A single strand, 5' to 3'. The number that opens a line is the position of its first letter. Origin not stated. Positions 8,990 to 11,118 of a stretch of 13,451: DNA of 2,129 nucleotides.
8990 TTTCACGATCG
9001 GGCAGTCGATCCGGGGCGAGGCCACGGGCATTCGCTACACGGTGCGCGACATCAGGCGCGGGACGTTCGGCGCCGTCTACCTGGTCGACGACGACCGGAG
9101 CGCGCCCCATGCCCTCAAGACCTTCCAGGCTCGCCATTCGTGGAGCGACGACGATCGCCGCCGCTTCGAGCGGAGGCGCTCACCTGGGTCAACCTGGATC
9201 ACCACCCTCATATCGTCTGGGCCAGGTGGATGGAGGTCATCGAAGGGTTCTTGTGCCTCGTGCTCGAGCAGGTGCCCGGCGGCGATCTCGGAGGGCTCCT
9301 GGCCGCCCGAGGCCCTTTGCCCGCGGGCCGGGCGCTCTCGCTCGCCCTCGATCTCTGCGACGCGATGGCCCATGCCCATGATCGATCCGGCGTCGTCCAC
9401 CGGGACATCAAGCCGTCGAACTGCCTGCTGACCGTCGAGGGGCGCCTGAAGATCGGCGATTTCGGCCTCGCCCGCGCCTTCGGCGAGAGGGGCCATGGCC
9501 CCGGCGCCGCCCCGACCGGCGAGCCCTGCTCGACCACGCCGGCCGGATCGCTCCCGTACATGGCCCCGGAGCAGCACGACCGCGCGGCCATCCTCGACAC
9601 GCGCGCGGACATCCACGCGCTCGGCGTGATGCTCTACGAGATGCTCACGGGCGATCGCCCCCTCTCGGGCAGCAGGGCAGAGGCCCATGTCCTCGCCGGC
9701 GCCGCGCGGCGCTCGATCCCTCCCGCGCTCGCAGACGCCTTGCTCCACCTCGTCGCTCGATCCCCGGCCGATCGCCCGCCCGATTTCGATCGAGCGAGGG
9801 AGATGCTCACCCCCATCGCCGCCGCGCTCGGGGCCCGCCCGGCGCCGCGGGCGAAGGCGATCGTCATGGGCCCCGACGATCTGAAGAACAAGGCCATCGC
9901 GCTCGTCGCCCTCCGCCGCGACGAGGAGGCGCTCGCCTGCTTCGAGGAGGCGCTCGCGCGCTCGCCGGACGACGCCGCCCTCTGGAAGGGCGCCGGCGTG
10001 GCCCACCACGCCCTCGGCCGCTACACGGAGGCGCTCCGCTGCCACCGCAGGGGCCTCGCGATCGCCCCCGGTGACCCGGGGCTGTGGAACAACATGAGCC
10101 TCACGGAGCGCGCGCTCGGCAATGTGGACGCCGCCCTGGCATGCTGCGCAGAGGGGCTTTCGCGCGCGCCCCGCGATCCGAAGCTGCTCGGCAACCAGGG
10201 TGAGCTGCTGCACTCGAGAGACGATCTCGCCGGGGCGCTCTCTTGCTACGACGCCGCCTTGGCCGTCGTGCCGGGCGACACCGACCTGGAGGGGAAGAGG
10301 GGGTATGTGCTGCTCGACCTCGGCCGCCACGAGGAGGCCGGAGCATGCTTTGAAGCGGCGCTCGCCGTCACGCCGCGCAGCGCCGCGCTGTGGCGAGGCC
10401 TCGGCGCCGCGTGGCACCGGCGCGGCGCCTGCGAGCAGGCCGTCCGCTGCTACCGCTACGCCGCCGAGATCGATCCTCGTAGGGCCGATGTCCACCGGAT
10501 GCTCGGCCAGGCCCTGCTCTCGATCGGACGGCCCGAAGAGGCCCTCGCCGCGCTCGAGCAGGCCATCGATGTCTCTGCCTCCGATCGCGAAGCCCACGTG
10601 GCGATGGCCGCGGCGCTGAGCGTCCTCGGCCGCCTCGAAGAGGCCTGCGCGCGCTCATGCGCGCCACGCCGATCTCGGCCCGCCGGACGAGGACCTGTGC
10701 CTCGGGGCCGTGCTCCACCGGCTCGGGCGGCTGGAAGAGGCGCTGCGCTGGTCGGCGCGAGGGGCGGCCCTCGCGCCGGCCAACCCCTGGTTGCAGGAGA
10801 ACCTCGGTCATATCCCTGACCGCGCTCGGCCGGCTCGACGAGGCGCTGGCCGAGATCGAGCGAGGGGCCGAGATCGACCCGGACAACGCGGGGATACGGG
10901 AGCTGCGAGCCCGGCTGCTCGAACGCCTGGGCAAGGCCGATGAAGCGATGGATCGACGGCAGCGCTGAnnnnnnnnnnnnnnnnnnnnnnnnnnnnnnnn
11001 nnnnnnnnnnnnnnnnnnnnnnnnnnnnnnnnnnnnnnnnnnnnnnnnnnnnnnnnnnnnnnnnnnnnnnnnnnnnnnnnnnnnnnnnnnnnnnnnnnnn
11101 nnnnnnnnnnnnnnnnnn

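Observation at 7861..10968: Frameshifts in the kinase gene are certain; the upstream secreted-protein gene is less clear; flanking housekeeping genes are intact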

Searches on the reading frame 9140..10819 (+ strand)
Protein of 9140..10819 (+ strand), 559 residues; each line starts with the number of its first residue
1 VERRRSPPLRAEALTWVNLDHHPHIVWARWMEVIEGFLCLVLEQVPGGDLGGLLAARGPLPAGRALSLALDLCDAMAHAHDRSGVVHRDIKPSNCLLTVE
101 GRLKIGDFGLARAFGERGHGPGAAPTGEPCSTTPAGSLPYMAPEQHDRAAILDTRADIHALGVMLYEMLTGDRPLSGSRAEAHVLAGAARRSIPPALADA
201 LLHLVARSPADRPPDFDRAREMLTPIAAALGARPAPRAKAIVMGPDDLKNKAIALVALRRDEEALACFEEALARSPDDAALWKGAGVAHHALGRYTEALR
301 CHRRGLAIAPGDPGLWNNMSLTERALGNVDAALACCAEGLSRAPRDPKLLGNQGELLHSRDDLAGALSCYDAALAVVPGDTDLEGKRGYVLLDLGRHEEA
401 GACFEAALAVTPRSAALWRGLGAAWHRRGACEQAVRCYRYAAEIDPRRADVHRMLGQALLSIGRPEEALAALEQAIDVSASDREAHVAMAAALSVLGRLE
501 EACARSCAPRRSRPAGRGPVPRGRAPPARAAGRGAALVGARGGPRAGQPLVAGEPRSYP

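Call 7: search_protein_families(library=pfam, proteins=[window:9140-10819:+], max_evalue=0.01)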
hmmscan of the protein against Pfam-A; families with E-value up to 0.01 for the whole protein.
window:9140-10819:+ (559 aa): 23 families
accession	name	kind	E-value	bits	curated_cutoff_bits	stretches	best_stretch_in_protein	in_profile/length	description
PF00515.34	TPR_1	-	2.5e-33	113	27.8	3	279-311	1-33/34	Tetratricopeptide repeat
PF07719.23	TPR_2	-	6.6e-33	110.5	27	4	248-278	4-34/34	Tetratricopeptide repeat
PF00069.31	Pkinase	-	1e-30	107.5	31.7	1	12-182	48-204/263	Protein kinase domain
PF13414.12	TPR_11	-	1.4e-28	98.7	26.8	4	388-428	1-41/42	TPR repeat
PF13428.12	TPR_14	-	1.6e-24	84.3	23.5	4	450-491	2-43/44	Tetratricopeptide repeat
PF13432.12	TPR_16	-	1e-22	80.6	32.7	4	251-313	3-65/65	Tetratricopeptide repeat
PF07714.23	PK_Tyr_Ser-Thr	-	5.8e-22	78.7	23.1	1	11-212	50-248/258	Protein tyrosine and serine/threonine kinase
PF13431.12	TPR_17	-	1.9e-21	74.9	24.4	1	437-469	1-33/34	Tetratricopeptide repeat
PF13181.12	TPR_8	-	6.3e-21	73.1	25.7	2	454-480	6-32/34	Tetratricopeptide repeat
PF13424.12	TPR_12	-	7.8e-21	74.5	30.1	3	250-309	8-75/77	Tetratricopeptide repeat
PF13371.12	TPR_9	-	1.7e-20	73.3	35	4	395-454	9-68/73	Tetratricopeptide repeat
PF14559.12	TPR_19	-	1.4e-18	67.4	25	5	262-314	8-60/68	Tetratricopeptide repeat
PF13429.12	TPR_15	-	3.3e-14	53.4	26.2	2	324-443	124-242/280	Tetratricopeptide repeat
PF13176.12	TPR_7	-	6.6e-14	51.2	27.9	0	286-313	6-35/36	Tetratricopeptide repeat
PF13374.12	TPR_10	-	8.4e-09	35.6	27.5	0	286-308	9-31/42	Tetratricopeptide repeat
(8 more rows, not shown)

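Call 75: find_related_loci(query=window:9173-10651:+, collection=metagenome_contigs, flank=4000)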
Query window:9173-10651:+ (493 aa) in metagenome_contigs; peptide patterns used: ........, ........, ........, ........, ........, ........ (x = any residue, [..] = any of these).
253 stretches matched a pattern; 125 encode a relative of the query (tblastn E <= 1e-3); the best 80 are kept; 80 distinct loci.
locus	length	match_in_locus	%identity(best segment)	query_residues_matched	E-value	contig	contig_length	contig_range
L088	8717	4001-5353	41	1-491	3e-89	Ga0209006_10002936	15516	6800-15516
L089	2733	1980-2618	37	29-240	5e-24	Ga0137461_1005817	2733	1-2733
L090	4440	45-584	34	28-211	5e-23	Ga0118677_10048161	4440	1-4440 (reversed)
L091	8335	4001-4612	32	6-202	7e-22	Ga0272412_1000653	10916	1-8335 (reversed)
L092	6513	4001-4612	32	6-202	7e-22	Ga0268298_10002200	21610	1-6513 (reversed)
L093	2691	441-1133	36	239-464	8e-22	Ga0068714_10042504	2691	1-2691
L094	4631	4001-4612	35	1-204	3e-21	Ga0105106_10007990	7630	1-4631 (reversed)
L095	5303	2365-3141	36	11-269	3e-21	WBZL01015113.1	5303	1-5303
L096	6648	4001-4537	30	25-212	5e-21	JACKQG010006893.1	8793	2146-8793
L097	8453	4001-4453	40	20-186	7e-21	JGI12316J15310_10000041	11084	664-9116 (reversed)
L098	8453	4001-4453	40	20-186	7e-21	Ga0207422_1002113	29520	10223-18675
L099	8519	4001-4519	38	10-166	1e-20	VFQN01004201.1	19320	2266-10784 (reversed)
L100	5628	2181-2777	36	11-206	2e-20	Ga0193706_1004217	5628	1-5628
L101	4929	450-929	38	11-167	3e-20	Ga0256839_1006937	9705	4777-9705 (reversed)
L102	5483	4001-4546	35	26-201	2e-20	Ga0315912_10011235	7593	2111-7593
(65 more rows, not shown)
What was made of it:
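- Tried and rejected: A metagenome scan with the kinase core (call 75).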

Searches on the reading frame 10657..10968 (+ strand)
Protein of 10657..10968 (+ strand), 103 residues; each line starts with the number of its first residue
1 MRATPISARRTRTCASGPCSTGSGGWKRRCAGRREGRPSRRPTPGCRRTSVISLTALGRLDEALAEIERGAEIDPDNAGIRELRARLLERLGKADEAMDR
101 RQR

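Call 7: search_protein_families(library=pfam, proteins=[window:10657-10968:+], max_evalue=0.01)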
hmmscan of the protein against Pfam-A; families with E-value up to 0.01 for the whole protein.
window:10657-10968:+ (103 aa): 9 families
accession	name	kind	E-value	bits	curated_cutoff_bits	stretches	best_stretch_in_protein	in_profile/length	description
PF13428.12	TPR_14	-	6.4e-06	26.8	23.5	1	51-87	8-44/44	Tetratricopeptide repeat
PF14559.12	TPR_19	-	1.5e-05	25.7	25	1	55-98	2-45/68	Tetratricopeptide repeat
PF07719.23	TPR_2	-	0.00012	22.4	27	0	54-77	11-34/34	Tetratricopeptide repeat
PF13432.12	TPR_16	-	0.00018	22.3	32.7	1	55-98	8-51/65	Tetratricopeptide repeat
PF13414.12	TPR_11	-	0.00024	21.1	26.8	1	54-92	4-42/42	TPR repeat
PF13431.12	TPR_17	-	0.0004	20.9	24.4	1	68-97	3-32/34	Tetratricopeptide repeat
PF13181.12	TPR_8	-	0.00065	20.1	25.7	0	55-77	12-34/34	Tetratricopeptide repeat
PF07721.20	TPR_4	-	0.0035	18.2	27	0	54-69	11-26/26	Tetratricopeptide repeat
PF13371.12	TPR_9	-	0.0075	16.7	35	0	58-98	9-49/73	Tetratricopeptide repeat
